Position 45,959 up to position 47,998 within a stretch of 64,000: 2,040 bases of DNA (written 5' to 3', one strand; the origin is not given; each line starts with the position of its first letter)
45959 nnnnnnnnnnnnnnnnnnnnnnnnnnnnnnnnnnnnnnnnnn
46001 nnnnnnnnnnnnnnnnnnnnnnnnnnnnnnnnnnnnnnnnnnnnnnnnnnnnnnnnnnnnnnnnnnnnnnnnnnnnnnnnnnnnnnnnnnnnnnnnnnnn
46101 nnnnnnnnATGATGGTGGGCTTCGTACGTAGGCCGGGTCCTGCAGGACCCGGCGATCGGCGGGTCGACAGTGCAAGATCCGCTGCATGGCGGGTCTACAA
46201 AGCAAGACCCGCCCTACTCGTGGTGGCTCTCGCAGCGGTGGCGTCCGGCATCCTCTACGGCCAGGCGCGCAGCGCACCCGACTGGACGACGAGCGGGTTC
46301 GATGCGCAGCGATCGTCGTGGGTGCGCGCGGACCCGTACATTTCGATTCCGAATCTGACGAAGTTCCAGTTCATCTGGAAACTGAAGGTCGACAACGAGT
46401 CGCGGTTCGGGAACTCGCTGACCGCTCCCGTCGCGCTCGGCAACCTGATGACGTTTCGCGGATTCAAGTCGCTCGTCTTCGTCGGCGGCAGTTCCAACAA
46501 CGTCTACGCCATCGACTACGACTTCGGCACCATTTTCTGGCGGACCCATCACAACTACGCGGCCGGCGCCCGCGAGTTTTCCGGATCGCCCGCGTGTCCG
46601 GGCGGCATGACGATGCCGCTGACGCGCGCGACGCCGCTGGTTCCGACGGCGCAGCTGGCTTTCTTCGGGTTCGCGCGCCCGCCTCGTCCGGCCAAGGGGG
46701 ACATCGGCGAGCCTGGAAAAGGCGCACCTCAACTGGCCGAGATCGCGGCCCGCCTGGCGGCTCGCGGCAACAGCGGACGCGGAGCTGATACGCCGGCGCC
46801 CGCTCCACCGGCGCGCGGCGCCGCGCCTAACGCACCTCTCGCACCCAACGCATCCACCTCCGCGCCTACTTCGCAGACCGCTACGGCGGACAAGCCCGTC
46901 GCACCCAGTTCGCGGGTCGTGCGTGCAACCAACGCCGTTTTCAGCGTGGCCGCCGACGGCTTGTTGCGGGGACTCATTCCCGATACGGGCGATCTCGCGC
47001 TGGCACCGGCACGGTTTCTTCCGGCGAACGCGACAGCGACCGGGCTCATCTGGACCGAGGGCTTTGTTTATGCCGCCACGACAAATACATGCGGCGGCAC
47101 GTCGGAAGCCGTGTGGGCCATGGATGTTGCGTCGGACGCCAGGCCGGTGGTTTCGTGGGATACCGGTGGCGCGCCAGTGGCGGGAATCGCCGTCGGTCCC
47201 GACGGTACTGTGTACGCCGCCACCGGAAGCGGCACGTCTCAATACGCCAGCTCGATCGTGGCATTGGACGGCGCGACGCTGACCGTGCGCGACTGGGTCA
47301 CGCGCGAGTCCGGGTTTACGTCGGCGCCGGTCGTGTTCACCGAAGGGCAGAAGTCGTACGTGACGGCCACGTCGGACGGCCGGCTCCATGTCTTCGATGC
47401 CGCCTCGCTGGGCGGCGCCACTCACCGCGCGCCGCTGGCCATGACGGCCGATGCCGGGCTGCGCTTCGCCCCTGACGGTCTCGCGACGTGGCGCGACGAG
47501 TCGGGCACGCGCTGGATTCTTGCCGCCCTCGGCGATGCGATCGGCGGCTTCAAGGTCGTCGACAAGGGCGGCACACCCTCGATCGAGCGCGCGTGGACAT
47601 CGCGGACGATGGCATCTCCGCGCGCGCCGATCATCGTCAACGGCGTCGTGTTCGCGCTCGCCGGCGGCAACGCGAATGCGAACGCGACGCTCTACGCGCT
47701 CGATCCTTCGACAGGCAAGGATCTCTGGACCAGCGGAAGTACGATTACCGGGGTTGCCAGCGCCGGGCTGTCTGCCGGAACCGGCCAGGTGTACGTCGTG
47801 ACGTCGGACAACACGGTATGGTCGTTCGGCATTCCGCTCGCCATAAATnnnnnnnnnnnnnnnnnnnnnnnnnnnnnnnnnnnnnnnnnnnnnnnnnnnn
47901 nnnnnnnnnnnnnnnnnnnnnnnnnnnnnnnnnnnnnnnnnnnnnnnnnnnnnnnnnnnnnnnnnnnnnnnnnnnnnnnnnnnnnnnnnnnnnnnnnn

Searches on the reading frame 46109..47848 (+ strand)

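Call 81: search_protein_families(library=pfam, proteins=[window:46109-47848:+], max_evalue=0.001)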
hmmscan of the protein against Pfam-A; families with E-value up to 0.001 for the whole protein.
window:46109-47848:+ (580 aa): 2 families
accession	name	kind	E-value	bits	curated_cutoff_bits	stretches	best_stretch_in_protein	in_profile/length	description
PF13360.13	PQQ_2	-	2.6e-08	34.2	27.6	1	494-573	15-88/233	Outer membrane protein assembly factor BamB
PF13570.13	Beta-prop_ACSF4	-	0.00011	22.2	133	0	120-147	61-88/329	Beta-alanine-activating enzyme, beta-propeller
